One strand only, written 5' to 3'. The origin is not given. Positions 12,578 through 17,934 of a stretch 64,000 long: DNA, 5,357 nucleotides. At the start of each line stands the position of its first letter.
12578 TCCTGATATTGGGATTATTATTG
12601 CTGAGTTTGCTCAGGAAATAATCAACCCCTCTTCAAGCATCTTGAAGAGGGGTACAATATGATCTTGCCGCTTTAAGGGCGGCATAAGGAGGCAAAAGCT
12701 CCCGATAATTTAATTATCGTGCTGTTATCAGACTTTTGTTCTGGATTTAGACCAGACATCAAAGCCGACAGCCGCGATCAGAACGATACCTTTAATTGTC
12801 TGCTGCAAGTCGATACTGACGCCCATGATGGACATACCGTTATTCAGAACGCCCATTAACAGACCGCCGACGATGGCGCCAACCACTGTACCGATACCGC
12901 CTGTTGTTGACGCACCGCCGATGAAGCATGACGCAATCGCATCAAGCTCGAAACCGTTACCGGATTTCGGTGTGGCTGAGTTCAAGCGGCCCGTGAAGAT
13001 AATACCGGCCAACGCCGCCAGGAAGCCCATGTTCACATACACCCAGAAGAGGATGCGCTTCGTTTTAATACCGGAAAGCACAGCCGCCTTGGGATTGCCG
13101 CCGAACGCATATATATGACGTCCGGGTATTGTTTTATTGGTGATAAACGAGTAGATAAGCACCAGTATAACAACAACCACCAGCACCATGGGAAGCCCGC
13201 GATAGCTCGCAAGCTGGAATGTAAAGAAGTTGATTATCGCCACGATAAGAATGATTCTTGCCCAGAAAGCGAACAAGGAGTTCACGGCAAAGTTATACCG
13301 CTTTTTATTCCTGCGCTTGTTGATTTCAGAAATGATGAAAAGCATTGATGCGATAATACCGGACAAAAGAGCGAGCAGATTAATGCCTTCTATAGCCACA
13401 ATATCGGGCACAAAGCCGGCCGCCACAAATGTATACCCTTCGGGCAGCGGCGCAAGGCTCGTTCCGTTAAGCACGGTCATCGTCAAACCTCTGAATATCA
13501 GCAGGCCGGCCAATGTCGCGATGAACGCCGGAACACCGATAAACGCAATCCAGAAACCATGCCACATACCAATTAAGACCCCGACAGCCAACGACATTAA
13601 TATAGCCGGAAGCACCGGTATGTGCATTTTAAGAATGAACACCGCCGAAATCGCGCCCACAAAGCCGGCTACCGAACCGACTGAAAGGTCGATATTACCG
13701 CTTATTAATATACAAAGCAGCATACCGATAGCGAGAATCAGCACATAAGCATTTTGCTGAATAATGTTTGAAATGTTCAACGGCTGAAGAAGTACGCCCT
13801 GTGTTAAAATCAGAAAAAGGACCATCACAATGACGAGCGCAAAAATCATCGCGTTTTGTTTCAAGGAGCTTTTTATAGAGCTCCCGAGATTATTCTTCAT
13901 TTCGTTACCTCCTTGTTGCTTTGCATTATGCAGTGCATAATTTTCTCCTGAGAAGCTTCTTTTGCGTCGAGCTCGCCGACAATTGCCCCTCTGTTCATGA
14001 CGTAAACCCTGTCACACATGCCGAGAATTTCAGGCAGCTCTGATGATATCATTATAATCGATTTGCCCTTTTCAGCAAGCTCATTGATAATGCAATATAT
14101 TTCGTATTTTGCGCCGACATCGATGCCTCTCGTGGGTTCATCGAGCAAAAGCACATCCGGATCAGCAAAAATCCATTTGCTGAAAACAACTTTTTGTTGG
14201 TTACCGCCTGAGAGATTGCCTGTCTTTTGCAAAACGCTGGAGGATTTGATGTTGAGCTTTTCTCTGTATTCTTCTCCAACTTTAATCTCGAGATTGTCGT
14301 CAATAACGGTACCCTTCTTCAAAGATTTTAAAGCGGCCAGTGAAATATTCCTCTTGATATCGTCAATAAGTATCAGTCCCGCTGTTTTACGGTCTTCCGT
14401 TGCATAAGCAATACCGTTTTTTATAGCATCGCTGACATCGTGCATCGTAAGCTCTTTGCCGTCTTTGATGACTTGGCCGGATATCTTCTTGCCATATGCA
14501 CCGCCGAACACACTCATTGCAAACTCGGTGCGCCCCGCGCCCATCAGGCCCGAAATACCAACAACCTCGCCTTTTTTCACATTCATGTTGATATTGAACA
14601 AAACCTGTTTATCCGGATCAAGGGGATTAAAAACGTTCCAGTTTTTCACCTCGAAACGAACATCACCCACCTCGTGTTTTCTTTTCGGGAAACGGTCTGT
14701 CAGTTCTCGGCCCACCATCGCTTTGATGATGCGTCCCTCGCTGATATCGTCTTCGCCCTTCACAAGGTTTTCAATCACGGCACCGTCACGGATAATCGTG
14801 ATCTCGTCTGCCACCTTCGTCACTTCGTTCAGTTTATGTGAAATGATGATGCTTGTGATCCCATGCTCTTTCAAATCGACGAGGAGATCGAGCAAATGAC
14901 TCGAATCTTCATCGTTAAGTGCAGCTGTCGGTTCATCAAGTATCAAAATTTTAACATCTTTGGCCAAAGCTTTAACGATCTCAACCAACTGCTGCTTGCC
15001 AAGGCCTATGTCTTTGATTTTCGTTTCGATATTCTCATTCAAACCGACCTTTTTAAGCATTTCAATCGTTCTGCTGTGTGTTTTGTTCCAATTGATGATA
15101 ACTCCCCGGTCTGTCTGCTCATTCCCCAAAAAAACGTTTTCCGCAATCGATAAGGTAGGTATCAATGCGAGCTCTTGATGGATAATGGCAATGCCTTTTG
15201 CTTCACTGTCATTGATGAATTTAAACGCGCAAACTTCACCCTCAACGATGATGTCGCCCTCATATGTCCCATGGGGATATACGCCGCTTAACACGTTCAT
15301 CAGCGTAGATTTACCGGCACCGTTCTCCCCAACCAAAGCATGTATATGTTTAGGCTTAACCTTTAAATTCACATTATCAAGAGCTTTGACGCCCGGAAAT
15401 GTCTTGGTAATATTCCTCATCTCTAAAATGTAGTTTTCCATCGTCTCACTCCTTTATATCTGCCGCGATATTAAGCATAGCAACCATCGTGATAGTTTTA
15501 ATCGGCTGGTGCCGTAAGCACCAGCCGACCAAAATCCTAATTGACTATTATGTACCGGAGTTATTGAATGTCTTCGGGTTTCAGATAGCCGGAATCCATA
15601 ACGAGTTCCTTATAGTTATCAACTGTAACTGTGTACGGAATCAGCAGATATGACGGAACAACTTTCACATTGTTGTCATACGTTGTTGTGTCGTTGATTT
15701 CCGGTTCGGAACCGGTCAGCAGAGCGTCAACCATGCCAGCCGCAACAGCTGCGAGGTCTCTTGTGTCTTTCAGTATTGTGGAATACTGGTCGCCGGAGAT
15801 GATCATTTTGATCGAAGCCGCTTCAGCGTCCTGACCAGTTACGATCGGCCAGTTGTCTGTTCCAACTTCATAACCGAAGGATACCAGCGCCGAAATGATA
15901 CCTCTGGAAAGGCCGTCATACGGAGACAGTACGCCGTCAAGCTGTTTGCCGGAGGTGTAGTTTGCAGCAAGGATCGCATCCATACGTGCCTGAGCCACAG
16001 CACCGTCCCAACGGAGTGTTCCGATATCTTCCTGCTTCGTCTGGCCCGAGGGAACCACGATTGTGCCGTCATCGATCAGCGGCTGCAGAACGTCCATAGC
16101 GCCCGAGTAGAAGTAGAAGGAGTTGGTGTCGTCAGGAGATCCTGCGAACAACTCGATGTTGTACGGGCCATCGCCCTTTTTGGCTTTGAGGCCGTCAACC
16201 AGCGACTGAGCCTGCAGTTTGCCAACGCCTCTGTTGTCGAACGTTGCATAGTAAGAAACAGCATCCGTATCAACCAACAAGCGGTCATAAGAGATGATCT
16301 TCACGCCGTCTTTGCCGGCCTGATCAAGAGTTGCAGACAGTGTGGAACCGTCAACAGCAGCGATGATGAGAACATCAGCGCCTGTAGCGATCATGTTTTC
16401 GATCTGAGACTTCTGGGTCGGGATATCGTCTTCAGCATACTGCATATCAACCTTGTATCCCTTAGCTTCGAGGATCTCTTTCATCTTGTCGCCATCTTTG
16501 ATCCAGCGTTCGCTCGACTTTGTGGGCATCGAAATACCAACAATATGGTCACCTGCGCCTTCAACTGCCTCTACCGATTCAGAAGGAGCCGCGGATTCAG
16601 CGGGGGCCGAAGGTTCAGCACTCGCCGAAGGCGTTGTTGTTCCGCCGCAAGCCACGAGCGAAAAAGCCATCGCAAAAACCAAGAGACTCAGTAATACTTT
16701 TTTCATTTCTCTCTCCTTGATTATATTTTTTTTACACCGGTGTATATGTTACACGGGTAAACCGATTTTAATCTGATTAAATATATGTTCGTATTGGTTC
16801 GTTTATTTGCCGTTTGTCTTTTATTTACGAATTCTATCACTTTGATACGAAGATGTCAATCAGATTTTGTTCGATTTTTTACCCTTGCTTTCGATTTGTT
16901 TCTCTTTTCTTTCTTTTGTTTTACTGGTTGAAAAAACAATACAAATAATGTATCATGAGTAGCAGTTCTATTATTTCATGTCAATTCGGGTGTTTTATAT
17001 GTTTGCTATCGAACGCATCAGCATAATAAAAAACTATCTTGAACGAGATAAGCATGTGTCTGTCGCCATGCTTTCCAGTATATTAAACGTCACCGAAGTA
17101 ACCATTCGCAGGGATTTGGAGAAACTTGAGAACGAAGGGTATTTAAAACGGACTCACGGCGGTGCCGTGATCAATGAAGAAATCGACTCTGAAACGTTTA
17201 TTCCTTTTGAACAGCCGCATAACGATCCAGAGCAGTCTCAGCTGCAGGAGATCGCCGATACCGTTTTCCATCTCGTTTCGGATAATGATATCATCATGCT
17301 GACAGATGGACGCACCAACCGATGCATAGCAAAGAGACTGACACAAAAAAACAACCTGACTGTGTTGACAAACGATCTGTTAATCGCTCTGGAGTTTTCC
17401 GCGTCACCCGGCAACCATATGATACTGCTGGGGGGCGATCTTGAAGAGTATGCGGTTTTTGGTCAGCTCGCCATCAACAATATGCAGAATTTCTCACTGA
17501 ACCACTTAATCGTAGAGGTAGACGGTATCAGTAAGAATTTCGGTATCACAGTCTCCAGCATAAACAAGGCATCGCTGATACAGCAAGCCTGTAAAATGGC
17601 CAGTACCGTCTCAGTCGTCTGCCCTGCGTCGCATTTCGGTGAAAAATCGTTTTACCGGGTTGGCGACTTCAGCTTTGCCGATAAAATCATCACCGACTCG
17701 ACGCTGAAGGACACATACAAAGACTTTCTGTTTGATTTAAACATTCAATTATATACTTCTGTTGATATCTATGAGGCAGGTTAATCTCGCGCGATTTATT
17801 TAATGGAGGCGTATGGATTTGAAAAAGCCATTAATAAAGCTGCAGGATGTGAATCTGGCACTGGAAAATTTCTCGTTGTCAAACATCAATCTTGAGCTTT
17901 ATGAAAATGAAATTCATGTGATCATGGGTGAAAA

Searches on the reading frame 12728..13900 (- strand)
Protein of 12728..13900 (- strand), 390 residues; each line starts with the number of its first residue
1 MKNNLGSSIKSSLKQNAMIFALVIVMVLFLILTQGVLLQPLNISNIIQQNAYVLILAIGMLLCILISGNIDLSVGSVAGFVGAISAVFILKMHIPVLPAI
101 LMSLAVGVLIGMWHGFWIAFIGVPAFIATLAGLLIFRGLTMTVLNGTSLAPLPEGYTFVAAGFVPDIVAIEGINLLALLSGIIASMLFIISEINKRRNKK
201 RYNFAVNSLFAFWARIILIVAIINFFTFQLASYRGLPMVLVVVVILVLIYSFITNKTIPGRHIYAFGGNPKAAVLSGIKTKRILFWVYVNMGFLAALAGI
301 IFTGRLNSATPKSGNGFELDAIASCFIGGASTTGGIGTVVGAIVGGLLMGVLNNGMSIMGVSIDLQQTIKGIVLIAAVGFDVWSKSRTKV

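Call 11: search_protein_families(library=pfam, proteins=[window:12728-13900:-], max_evalue=0.001)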
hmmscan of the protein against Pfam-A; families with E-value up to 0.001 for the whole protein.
window:12728-13900:- (390 aa): 1 family
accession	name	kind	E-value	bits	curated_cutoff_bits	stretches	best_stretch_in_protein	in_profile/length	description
PF02653.21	BPD_transp_2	-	1.3e-31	110.2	26.8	1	42-378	1-269/269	Branched-chain amino acid transport system / permease component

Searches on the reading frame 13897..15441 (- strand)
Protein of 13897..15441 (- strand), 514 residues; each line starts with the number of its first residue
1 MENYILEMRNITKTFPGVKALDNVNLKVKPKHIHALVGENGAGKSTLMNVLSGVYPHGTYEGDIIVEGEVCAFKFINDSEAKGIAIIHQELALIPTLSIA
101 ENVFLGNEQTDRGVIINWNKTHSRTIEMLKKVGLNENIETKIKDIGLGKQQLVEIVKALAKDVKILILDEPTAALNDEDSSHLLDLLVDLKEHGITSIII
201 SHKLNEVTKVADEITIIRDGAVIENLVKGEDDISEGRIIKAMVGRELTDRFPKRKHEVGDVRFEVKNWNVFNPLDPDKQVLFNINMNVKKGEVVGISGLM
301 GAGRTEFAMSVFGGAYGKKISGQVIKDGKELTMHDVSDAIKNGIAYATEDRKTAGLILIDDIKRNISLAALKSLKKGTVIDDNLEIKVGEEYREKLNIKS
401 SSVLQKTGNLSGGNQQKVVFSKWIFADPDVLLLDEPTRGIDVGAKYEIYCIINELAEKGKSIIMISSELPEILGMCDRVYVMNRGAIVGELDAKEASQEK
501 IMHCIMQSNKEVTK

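Call 11: search_protein_families(library=pfam, proteins=[window:13897-15441:-], max_evalue=0.001)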
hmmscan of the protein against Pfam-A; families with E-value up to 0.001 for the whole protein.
window:13897-15441:- (514 aa): 5 families
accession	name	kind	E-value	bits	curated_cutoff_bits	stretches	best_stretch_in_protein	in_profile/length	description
PF00005.33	ABC_tran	-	5.5e-46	157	25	2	21-173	1-137/137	ABC transporter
PF13304.12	AAA_21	-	9.6e-11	42.7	27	0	33-52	1-20/304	AAA domain, putative AbiEii toxin, Type IV TA system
PF09818.15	ABC_ATPase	-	4.7e-05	23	23.2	0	30-62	78-111/283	P-loop domain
PF13555.12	AAA_29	-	0.00015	21.9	27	0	22-49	13-40/61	P-loop containing region of AAA domain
PF02463.25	SMC_N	-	0.00024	21.1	40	0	19-50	11-43/220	RecF/RecN/SMC N terminal domain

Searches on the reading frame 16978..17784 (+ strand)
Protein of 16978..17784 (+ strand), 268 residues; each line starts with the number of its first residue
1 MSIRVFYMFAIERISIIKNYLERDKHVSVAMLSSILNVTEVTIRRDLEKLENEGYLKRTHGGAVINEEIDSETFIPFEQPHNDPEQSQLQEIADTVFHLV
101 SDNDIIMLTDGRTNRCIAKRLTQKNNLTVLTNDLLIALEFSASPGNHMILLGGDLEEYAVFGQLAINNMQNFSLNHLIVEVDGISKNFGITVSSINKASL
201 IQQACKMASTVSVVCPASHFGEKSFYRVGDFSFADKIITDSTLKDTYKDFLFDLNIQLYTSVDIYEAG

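Call 10: search_protein_families(library=pfam, proteins=[window:16978-17784:+], max_evalue=0.001)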
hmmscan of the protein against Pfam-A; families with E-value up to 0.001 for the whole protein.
window:16978-17784:+ (268 aa): 4 families
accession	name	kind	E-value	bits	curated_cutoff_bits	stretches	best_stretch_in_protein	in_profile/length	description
PF00455.28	DeoRC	-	2.8e-32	112.3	31.8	1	90-241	7-160/160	DeoR C terminal sensor domain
PF08220.18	HTH_DeoR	-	8e-17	61.2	21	1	13-68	1-56/57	DeoR-like helix-turn-helix domain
PF08279.18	HTH_11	-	3.5e-07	30.4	25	1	15-55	4-44/55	HTH domain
PF01325.25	Fe_dep_repress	-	0.0001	22.9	26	1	22-60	18-56/60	Iron dependent repressor, N-terminal DNA binding domain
